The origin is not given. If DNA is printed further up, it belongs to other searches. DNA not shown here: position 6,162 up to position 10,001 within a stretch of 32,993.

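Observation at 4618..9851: Kinase-like/cytidine-deaminase gene translationally coupled to a TIR-APAZ-pAgo fusion: candidate pAgo system with two nucleotide-pool effectors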

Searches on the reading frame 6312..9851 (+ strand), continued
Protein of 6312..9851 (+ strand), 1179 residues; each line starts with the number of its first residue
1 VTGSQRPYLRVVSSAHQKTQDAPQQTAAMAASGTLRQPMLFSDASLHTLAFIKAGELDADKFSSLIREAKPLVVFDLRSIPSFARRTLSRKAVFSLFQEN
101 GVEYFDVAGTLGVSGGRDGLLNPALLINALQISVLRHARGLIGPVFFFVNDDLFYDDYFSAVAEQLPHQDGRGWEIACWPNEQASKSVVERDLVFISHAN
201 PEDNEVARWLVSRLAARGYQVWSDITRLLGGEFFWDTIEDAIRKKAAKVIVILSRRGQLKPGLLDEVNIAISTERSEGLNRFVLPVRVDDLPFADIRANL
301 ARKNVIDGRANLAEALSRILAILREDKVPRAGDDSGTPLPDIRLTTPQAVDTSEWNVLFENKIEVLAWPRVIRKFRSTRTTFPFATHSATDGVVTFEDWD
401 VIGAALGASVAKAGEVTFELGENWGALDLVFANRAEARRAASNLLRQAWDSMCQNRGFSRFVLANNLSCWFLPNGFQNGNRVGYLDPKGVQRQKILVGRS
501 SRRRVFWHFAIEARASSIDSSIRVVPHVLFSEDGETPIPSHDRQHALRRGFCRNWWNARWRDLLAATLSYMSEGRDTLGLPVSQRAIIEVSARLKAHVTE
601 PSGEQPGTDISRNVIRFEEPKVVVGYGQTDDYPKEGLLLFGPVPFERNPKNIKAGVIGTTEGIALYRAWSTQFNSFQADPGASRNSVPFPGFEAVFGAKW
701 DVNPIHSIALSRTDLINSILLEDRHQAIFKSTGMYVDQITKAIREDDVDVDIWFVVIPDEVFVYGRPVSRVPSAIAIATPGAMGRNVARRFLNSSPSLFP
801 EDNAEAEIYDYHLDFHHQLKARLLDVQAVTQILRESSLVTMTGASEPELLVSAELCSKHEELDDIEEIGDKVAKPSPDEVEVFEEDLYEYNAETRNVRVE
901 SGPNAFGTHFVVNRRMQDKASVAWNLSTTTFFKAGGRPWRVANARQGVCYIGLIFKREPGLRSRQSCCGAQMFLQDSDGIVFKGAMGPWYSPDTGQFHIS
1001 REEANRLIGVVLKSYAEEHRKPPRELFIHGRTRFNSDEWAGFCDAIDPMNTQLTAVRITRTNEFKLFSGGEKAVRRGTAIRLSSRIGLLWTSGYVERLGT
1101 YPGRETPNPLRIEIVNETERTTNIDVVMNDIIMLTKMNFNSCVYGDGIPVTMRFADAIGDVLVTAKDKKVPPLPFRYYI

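Call 16: find_related_loci(query=A1, collection=genome_contigs, flank=10000)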
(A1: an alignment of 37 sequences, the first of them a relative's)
Query A1 (1179 aa) in genome_contigs; peptide patterns used: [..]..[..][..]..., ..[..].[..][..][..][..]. (x = any residue, [..] = any of these).
276 stretches matched a pattern; 171 encode a relative of the query (tblastn E <= 1e-3); the best 80 are kept; 79 distinct loci.
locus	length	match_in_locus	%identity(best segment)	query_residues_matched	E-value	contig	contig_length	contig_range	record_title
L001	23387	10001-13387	46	1-1179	0e+0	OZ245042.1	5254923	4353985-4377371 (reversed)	MAG: Rhodobiaceae bacterium isolate 4ee551db-ea5e-41c0-a69a-513653a794c3 genome assembly, chromosome: 1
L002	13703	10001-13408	45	1-1179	0e+0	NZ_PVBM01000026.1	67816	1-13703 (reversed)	Neorhizobium huautlense strain DSM 21817 NODE_26_length_67816_cov_47.6055, whole genome shotgun sequence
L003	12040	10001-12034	58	2-681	0e+0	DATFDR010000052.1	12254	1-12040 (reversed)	MAG TPA_asm: Rhizomicrobium sp. isolate SMAG_U8585 k141_303231, whole genome shotgun sequence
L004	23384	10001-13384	44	8-1179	0e+0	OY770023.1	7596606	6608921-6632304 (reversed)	MAG: Rhodospirillales bacterium isolate 4fb11b76-7169-4195-a16a-2cd32d4b6a60 genome assembly, chromosome: 1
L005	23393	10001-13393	47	7-1179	0e+0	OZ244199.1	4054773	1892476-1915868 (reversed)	MAG: Rhodospirillales bacterium isolate b62f0680-0fe0-4926-8eb0-2c82df9b57f3 genome assembly, chromosome: 1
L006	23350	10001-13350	46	37-1179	3e-154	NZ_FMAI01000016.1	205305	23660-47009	Bradyrhizobium shewense strain ERR11, whole genome shotgun sequence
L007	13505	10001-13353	47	37-1179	3e-154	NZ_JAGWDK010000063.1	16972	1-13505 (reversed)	Bradyrhizobium sp. sGM-13 S19-v1_n0063, whole genome shotgun sequence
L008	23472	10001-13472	43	7-1179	2e-143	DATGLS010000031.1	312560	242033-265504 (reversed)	MAG TPA_asm: Xanthobacteraceae bacterium isolate SMAG_U9892 k141_200126, whole genome shotgun sequence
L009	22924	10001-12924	42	190-1179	6e-140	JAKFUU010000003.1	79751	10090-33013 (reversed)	MAG: Sphingomonadaceae bacterium isolate D1_Bin_41 D1_0000272, whole genome shotgun sequence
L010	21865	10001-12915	41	191-1179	7e-132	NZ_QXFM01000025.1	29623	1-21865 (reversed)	Aurantiacibacter xanthus strain CCTCC AB 2015396 173, whole genome shotgun sequence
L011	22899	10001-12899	40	194-1179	4e-129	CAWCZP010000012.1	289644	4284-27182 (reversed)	MAG: uncultured Acidobacteriota bacterium isolate MFD09206.bin.2.100 genome assembly, contig: contig_27173, whole genome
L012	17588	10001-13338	42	37-1179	0e+0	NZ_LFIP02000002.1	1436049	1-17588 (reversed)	Bradyrhizobium embrapense strain SEMIA 6208 scaffold2.1, whole genome shotgun sequence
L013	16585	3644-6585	41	181-1179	4e-128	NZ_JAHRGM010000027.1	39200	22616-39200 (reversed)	Sphingobium sp. AS12 NODE22, whole genome shotgun sequence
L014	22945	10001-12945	39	180-1179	6e-124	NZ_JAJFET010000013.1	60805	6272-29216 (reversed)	Sphingomonas sp. PL-96 NODE_13_length_60805_cov_47.187020, whole genome shotgun sequence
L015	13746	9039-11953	39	187-1179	2e-122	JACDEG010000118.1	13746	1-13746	MAG: Pyrinomonadaceae bacterium isolate MGR_bin354 SD2902_NODE_697_length_13746_cov_1.016080, whole genome shotgun seque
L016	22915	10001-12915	39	189-1179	0e+0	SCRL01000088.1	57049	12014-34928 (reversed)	MAG: Gammaproteobacteria bacterium isolate FW104_bin.7 FW104_bin.7-13150, whole genome shotgun sequence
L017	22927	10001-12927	39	188-1179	6e-121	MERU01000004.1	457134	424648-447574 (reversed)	MAG: Burkholderiales bacterium RIFCSPHIGHO2_01_FULL_63_240 rifcsphigho2_01_scaffold_54, whole genome shotgun sequence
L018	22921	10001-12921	39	189-1179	5e-120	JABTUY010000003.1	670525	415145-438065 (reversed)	MAG: Ideonella sp. isolate H5_PRO6 seq003, whole genome shotgun sequence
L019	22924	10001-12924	38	189-1179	3e-119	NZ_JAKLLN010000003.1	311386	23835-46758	MAG: Zoogloea sp. isolate MAG.494 MAG.494-NODE_3_length_311386_cov_14.268113, whole genome shotgun sequence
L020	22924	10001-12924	38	189-1179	3e-117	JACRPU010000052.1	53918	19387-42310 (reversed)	MAG: Nitrosomonadales bacterium isolate NC_groundwater_1995_Pr3_S-0.65um_60_4 SR2-18-Sp65_coassembly_scaffold_227595, wh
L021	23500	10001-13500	38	1-1179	3e-115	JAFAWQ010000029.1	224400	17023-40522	MAG: Alphaproteobacteria bacterium isolate CP_BM_RX_66 BM_RX_k147_8782475, whole genome shotgun sequence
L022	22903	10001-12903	38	194-1179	2e-113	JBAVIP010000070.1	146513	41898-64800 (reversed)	MAG: Methylotenera sp. isolate MFD04666_ilm_asm_bin16 k127_190342, whole genome shotgun sequence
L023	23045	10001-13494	38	8-1179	3e-113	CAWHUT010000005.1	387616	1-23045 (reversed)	MAG: uncultured Alphaproteobacteria bacterium isolate MFD03044.bin.2.60 genome assembly, contig: contig_15841, whole gen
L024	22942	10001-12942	38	190-1179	1e-111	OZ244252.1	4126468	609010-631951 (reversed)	MAG: uncultured Candidatus Entotheonella sp. isolate 65fe1b67-1d6c-4ee1-a728-c1902880f996 genome assembly, chromosome: 1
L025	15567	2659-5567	37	181-1179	3e-111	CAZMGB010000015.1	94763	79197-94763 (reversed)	MAG TPA_asm: uncultured Dehalococcoidia bacterium isolate SRP323688_co1_256 genome assembly, contig: NODE_465_length_947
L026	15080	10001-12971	37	191-1179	3e-111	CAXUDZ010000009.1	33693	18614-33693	MAG TPA_asm: uncultured Abditibacterium sp. isolate public_SRR14722176_metawrap_bin.6 genome assembly, contig: public_SR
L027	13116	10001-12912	36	189-1179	4e-111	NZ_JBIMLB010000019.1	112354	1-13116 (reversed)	MAG: Hydrogenophaga sp. isolate CCAP1427_2_bin-020 CCAP1427_2_bin-020_c19, whole genome shotgun sequence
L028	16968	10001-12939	37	180-1179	7e-110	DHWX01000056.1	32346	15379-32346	MAG TPA_asm: Polaromonas sp. UBA5171 UBA5171_contig_2040, whole genome shotgun sequence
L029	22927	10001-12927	37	184-1179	1e-109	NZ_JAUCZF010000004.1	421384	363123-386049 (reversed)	MAG: Hydrogenophaga sp. isolate CZS25K_Bin9_fgap_11578_1 Contig_451, whole genome shotgun sequence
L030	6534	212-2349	36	436-1179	8e-110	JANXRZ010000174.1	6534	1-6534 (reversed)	MAG: Proteobacteria bacterium isolate 336R_metabat_400 336R_k141_2513743, whole genome shotgun sequence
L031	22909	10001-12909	37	189-1179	2e-108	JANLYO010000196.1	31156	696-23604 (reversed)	MAG: Rhodoferax sp. isolate OTE_14_metabat.29 OTE_14_k141_3976640, whole genome shotgun sequence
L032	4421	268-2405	37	436-1179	5e-110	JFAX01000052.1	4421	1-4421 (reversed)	MAG: Candidatus Accumulibacter adjunctus contig000052, whole genome shotgun sequence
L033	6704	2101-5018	36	189-1179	2e-108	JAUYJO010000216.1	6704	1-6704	MAG: Gallionella sp. isolate C24_metabat.bin.145 C24_k141_838289, whole genome shotgun sequence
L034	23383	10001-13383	39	37-1179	2e-105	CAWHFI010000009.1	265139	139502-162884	MAG: uncultured Alphaproteobacteria bacterium isolate MFD04540.bin.2.39 genome assembly, contig: contig_9681, whole geno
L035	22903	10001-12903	36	194-1179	3e-104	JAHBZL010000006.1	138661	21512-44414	MAG: Piscinibacter sp. isolate ACE_PRO42 PRO42_6, whole genome shotgun sequence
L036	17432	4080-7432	36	40-1179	4e-151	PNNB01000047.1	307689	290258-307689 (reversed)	MAG: Sphingopyxis sp. isolate BC.033 BC_1000011_307689, whole genome shotgun sequence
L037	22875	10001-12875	36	190-1179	2e-152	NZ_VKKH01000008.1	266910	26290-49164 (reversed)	Aliiglaciecola sp. M165 scaffold8, whole genome shotgun sequence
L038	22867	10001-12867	33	191-1179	4e-97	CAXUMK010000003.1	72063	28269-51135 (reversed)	MAG TPA_asm: uncultured Segetibacter sp. isolate public_SRR11456913_metawrap_bin.22 genome assembly, contig: public_SRR1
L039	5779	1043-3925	31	193-1179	2e-93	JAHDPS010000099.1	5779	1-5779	MAG: Bacillota bacterium isolate SM1-B18.1 k141_34811, whole genome shotgun sequence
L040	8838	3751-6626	34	185-1179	3e-129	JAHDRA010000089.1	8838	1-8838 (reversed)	MAG: Paludibacteraceae bacterium isolate SV1-B3.2 k141_25555, whole genome shotgun sequence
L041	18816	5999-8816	32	188-1179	8e-90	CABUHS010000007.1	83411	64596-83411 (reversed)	MAG TPA_asm: uncultured Clostridiales bacterium isolate MGYG-HGUT-04030 genome assembly, contig: GUT_GENOME254230_7, who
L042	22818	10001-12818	33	188-1179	2e-93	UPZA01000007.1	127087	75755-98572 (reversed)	uncultured Ruminococcus sp. isolate UMGS40 genome assembly, contig: NODE_30_length_127087_cov_19.579893, whole genome sh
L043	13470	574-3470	46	184-1179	4e-88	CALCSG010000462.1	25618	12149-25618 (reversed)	MAG TPA_asm: uncultured Gammaproteobacteria bacterium isolate ERR2206791_bin.50_CONCOCT_v1.1_MAG genome assembly, contig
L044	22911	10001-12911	52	191-1179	5e-88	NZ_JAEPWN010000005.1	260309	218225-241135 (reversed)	Brevundimonas nasdae strain JCM 11415 contig00005, whole genome shotgun sequence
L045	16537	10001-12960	54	190-1179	2e-88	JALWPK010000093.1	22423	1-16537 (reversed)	MAG: Gammaproteobacteria bacterium isolate M2_maxbin2_scaf2bin.326 M2_NODE_2168_length_22423_cov_24.371591, whole genome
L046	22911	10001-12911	52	191-1179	4e-88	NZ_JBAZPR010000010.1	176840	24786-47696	MAG: Brevundimonas sp. isolate SO_2017_SWC_34 scaffold_102_c1_LP-4_2017, whole genome shotgun sequence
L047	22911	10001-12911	52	191-1179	6e-88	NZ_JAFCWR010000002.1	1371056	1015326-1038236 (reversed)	Brevundimonas sp. TWP2-1 NODE_2_length_1371056_cov_130.663687, whole genome shotgun sequence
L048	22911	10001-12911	53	191-1179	1e-87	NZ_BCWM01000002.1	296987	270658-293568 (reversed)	Brevundimonas vesicularis NBRC 12165, whole genome shotgun sequence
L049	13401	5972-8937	53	189-1179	2e-87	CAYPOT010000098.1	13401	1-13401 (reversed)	MAG TPA_asm: uncultured Nitrospiraceae bacterium isolate ERP113451_co1_289 genome assembly, contig: NODE_5485_length_134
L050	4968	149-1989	52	537-1179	2e-87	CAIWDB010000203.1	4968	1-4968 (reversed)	MAG: uncultured Methylococcaceae bacterium isolate LJ_bin-0959 genome assembly, contig: bin-0959:203/661, whole genome s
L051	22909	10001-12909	53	191-1179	2e-86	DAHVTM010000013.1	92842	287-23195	MAG TPA_asm: Gammaproteobacteria bacterium isolate clean685 k141_75691, whole genome shotgun sequence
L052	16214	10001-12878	43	190-1179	2e-86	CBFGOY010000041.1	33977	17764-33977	MAG TPA_asm: uncultured Cellvibrionaceae bacterium isolate SRR14536362_concoct_38 genome assembly, contig: ERZ27321111.4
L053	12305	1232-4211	51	184-1179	1e-86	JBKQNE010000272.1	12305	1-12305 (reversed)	MAG: Candidatus Binataceae bacterium isolate LASAr3G3H3I__bin_44 LASAr3G3H3I_000000344873, whole genome shotgun sequence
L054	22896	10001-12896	51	189-1179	5e-86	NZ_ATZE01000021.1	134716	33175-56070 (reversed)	Sedimenticola selenatireducens DSM 17993 A3GODRAFT_scaffold_17.18_C, whole genome shotgun sequence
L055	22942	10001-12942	52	190-1179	3e-86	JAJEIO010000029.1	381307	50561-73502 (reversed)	MAG: Candidatus Latescibacterota bacterium isolate p16x65bins.25 k141_704313, whole genome shotgun sequence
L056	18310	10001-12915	52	191-1179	5e-86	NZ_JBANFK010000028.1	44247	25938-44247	Rhizorhabdus argentea strain DSM 100912 NODE_28_length_44247_cov_155.441408, whole genome shotgun sequence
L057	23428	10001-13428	37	8-1179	1e-107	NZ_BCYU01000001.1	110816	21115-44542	Sphingomonas asaccharolytica NBRC 15499, whole genome shotgun sequence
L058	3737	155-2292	53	436-1179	3e-86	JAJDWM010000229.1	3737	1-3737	MAG: Bryobacterales bacterium isolate jk18x25bins.29 k141_732290, whole genome shotgun sequence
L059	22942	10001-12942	53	190-1179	4e-85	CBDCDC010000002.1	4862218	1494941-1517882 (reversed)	MAG: Candidatus Latescibacterota bacterium isolate a5674b02-4162-4bfe-8498-4cf7be1abab7 genome assembly, contig: contig_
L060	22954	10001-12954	51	190-1179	2e-84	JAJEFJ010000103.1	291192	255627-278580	MAG: Candidatus Latescibacterota bacterium isolate p16x43bins.30 k141_352625, whole genome shotgun sequence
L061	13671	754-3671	51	194-1179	2e-84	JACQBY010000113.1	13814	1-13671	MAG: Nitrospirae bacterium isolate NC_groundwater_954_Pr1_S-0.2um_48_36 Montesol18-Sp2_coassembly_scaffold_600590, whole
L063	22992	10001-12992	51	175-1179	1e-83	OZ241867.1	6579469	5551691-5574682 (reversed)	MAG: Candidatus Latescibacterota bacterium isolate 402c3f40-99c9-4ff8-b352-fabea084b2f7 genome assembly, chromosome: 1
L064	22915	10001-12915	51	182-1179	1e-83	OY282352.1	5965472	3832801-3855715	MAG: uncultured Latescibacteria bacterium genome assembly, chromosome: 1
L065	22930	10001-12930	53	181-1179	3e-83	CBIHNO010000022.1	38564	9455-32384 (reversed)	MAG TPA_asm: uncultured Rhodanobacter sp. isolate SRR18156213_binner12_Refined_74 genome assembly, contig: ERZ27336873.5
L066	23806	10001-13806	50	182-1179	3e-83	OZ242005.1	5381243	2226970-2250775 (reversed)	MAG: Candidatus Latescibacterota bacterium isolate 4361563e-baaa-404a-b280-629f4181b36f genome assembly, chromosome: 1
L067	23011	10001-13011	49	164-1179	3e-83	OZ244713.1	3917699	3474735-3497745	MAG: bacterium isolate e5014806-8d25-4488-8218-63b8719b0073 genome assembly, chromosome: 1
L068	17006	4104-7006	50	191-1179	3e-82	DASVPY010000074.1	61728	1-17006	MAG TPA_asm: Pyrinomonadaceae bacterium isolate SMAG_U3191 k141_162888, whole genome shotgun sequence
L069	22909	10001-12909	49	194-1179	3e-82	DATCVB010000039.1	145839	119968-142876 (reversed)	MAG TPA_asm: Methylotenera sp. isolate SMAG_U7374 k141_53971, whole genome shotgun sequence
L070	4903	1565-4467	52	190-1179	8e-83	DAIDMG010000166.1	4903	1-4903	MAG TPA_asm: Acidiphilium sp. isolate clean440 NODE_166_length_4903_cov_8.588065, whole genome shotgun sequence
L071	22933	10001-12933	50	190-1179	6e-82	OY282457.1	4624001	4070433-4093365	MAG: uncultured Candidatus Binatia bacterium genome assembly, chromosome: 1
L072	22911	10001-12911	49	178-1179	9e-82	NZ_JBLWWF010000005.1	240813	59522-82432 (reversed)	MAG: Neptunicella sp. isolate EA14-01 A14.014.metabat.3RE.5K@5, whole genome shotgun sequence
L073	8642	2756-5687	49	190-1179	2e-81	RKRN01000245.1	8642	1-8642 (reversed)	MAG: Candidatus Latescibacterota bacterium isolate PNGco_C_bin1 scaffold_1516, whole genome shotgun sequence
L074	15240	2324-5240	49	186-1179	5e-81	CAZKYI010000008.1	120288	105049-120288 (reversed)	MAG TPA_asm: uncultured Pseudomonadales bacterium isolate SRP344714_co1_215 genome assembly, contig: NODE_359_length_120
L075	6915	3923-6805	50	189-1179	4e-81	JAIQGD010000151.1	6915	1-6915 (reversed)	MAG: Terriglobia bacterium isolate SRVP_35 SRVP18_trench_1_45cm_scaffold_3434, whole genome shotgun sequence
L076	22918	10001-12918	50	190-1179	8e-81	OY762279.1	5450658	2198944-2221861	MAG: Pseudomonadales bacterium isolate dffa4d29-6664-44c6-a6fb-b72d241ba3f8 genome assembly, chromosome: 1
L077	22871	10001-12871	29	189-1179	9e-81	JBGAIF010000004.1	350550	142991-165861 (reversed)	MAG: Flavipsychrobacter sp. isolate MAG_MBR_H125.71 MBRH125-71_opera_contig_221, whole genome shotgun sequence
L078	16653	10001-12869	49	191-1179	4e-80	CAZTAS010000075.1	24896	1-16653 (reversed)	MAG TPA_asm: uncultured Thermodesulfobacteriota bacterium isolate SRP323688_co1_150 genome assembly, contig: NODE_3434_l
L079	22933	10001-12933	48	190-1179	9e-80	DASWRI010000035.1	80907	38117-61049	MAG TPA_asm: Pyrinomonadaceae bacterium isolate SMAG_U3517 k141_409455, whole genome shotgun sequence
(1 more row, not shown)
